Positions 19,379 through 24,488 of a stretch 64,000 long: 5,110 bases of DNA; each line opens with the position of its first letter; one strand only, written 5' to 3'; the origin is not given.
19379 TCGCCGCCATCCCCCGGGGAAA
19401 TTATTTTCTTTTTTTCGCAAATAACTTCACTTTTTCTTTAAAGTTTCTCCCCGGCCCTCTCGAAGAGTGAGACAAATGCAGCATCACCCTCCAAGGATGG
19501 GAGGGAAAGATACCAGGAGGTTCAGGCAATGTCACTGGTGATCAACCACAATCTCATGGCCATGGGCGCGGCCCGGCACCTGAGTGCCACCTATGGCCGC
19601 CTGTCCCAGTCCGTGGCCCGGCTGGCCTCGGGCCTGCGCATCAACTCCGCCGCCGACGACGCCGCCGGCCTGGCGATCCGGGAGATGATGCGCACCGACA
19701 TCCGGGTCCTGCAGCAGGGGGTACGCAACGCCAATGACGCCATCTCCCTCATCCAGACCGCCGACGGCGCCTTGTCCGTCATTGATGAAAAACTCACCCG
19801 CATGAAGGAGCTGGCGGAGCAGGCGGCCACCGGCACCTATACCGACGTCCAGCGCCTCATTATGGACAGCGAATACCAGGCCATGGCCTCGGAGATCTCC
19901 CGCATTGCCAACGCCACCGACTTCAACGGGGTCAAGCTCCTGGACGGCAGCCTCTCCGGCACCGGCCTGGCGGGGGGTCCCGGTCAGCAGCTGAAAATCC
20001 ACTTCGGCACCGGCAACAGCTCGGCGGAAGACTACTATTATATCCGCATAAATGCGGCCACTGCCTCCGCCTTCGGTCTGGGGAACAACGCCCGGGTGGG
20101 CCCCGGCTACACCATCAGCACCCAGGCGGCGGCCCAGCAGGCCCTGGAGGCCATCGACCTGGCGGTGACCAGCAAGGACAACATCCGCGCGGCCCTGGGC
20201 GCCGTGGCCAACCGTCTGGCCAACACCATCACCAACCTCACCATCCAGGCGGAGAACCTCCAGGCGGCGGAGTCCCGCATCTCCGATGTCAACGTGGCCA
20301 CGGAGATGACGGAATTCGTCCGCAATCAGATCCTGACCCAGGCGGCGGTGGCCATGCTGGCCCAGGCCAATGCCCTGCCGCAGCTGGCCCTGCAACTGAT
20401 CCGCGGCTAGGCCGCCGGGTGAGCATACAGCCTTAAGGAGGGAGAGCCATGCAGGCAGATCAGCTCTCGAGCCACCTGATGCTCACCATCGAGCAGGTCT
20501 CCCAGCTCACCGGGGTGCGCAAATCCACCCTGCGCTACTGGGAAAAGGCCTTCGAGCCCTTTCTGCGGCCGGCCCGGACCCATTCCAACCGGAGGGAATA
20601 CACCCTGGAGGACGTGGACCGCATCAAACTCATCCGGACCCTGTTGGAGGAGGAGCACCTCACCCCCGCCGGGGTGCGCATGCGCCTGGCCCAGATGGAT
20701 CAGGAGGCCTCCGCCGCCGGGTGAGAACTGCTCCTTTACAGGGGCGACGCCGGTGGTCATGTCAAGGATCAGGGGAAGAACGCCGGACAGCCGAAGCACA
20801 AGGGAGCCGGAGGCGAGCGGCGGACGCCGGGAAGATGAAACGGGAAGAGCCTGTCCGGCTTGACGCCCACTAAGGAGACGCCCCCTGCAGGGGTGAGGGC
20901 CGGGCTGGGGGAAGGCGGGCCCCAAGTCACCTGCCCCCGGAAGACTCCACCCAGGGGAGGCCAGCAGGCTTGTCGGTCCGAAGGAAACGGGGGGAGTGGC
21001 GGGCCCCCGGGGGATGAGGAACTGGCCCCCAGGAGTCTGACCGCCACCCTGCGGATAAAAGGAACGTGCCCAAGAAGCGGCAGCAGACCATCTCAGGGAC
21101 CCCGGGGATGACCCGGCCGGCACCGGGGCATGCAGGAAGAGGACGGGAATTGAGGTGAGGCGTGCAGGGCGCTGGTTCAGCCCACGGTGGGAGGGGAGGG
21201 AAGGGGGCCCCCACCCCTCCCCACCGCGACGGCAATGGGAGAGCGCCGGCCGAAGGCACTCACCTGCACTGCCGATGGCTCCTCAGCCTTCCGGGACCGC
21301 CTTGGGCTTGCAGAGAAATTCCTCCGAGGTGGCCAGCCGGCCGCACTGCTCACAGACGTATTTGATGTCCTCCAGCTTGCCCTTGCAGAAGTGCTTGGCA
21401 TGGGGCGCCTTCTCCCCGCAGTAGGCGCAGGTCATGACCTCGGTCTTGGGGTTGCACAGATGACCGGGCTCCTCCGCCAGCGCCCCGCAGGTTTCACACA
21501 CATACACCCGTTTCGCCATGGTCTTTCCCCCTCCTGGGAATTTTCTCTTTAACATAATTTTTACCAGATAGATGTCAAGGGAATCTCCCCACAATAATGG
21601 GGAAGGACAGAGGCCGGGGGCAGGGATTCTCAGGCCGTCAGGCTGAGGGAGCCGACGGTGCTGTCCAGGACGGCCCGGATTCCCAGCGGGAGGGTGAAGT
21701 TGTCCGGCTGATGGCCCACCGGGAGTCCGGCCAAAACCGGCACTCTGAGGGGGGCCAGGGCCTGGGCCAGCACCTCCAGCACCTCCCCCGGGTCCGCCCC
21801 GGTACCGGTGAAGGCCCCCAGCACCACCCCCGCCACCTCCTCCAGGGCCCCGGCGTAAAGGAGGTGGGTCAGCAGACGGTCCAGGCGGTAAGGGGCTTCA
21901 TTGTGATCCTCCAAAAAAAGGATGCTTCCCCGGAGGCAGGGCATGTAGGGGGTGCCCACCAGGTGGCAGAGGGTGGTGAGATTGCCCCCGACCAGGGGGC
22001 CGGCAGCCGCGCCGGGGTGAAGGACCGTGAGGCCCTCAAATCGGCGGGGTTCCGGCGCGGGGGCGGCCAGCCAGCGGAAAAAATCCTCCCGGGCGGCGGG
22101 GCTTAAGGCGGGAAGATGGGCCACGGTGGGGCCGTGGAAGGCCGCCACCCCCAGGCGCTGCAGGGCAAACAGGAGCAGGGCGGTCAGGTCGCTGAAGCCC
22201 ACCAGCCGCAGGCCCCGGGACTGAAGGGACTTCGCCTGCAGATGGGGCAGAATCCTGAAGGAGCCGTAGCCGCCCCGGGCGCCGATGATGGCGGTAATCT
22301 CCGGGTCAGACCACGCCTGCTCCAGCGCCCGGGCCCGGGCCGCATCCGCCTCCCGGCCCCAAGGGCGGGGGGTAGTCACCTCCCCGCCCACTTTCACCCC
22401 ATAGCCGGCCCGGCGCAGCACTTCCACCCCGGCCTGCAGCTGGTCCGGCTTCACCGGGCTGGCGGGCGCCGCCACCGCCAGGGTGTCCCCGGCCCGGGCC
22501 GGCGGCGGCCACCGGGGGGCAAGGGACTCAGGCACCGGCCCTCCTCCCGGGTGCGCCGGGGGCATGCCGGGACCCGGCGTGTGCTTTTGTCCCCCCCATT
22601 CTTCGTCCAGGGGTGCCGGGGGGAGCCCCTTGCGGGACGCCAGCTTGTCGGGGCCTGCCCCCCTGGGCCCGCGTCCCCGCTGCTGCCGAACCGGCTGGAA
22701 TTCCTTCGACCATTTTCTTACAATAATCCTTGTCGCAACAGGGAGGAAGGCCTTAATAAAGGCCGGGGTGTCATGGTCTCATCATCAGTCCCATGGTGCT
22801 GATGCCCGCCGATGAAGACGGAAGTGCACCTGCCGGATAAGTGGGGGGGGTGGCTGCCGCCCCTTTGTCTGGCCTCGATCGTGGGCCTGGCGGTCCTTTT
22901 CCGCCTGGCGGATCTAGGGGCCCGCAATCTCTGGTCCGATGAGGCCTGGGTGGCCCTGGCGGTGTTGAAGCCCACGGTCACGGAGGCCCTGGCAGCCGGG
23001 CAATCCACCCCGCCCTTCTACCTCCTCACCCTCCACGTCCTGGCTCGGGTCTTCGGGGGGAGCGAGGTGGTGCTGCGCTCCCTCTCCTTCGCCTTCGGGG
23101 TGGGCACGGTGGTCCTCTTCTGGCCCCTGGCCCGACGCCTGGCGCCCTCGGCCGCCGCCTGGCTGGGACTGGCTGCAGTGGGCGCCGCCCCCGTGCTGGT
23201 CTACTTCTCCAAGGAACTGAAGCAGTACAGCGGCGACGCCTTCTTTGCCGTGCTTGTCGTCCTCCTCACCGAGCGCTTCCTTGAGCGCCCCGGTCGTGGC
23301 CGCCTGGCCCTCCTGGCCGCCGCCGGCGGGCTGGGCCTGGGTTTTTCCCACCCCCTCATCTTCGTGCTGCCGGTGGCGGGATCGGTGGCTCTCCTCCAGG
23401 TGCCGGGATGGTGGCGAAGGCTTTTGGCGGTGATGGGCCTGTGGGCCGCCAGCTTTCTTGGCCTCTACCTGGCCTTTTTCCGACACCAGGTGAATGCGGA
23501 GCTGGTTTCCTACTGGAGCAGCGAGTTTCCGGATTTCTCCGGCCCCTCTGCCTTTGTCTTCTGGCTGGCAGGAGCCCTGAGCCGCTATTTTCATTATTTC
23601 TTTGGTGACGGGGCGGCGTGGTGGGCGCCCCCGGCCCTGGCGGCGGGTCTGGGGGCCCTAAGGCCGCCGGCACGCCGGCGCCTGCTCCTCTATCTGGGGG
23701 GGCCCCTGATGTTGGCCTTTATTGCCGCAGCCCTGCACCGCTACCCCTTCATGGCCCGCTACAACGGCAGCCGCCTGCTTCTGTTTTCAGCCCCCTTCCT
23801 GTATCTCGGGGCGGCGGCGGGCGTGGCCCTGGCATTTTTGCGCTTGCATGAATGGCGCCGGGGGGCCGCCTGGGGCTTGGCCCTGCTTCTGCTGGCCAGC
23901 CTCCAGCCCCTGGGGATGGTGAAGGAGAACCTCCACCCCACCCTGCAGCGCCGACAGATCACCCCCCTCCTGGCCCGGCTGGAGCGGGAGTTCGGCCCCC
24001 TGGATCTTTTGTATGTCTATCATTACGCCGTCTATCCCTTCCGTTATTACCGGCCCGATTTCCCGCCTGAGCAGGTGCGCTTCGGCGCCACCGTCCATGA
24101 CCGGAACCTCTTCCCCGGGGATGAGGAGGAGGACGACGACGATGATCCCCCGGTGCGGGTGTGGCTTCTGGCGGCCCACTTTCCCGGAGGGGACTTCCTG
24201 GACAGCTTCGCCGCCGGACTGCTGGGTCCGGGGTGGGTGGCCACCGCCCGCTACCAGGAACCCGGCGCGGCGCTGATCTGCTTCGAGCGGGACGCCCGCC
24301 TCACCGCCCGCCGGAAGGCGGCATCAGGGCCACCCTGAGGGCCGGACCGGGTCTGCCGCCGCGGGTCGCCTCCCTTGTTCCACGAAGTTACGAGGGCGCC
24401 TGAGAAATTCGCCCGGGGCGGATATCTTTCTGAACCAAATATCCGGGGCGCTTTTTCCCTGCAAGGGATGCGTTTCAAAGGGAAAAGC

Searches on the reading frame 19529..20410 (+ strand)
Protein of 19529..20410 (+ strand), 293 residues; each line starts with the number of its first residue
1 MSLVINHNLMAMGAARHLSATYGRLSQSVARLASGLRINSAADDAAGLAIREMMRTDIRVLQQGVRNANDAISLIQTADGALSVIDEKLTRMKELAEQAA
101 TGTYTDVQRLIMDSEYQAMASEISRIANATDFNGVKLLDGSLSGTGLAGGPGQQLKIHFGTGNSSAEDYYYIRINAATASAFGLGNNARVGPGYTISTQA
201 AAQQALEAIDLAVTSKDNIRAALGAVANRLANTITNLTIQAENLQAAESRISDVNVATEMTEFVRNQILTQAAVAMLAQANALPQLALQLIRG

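Call 48: search_protein_families(library=pfam, proteins=[window:19529-20410:+], max_evalue=0.01)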
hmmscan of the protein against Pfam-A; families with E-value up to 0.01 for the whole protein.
window:19529-20410:+ (293 aa): 2 families
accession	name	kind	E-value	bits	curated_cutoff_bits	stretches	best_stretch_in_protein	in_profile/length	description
PF00669.25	Flagellin_N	-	1.5e-36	125.9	26.6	1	5-141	1-137/139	Bacterial flagellin N-terminal helical region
PF00700.27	Flagellin_C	-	6e-23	81.4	23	1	206-291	1-86/86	Bacterial flagellin C-terminal helical region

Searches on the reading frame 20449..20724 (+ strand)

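Call 48: search_protein_families(library=pfam, proteins=[window:20449-20724:+], max_evalue=0.01)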
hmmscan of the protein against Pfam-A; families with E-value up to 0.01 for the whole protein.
window:20449-20724:+ (91 aa): 4 families
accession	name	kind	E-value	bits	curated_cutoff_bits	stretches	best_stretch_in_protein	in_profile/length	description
PF13411.12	MerR_1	-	2.6e-19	69.5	21.6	1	13-81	2-67/69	MerR HTH family regulatory protein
PF00376.29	MerR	-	1.1e-10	41.6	28.2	1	13-51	1-38/38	MerR family regulatory protein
PF01381.28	HTH_3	-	0.003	18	23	1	10-33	8-31/55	Helix-turn-helix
PF12728.13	HTH_17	-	0.0078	16.9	27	0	11-31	1-21/51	Helix-turn-helix domain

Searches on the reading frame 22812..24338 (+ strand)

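Call 58: search_protein_families(library=pfam, proteins=[window:22812-24338:+], max_evalue=0.00001)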
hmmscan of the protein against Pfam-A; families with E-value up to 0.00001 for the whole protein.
window:22812-24338:+ (508 aa): 1 family
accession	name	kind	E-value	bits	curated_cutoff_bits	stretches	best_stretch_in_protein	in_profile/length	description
PF13231.12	PMT_2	-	1.1e-09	39.2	26.1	1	66-220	2-153/160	Dolichyl-phosphate-mannose-protein mannosyltransferase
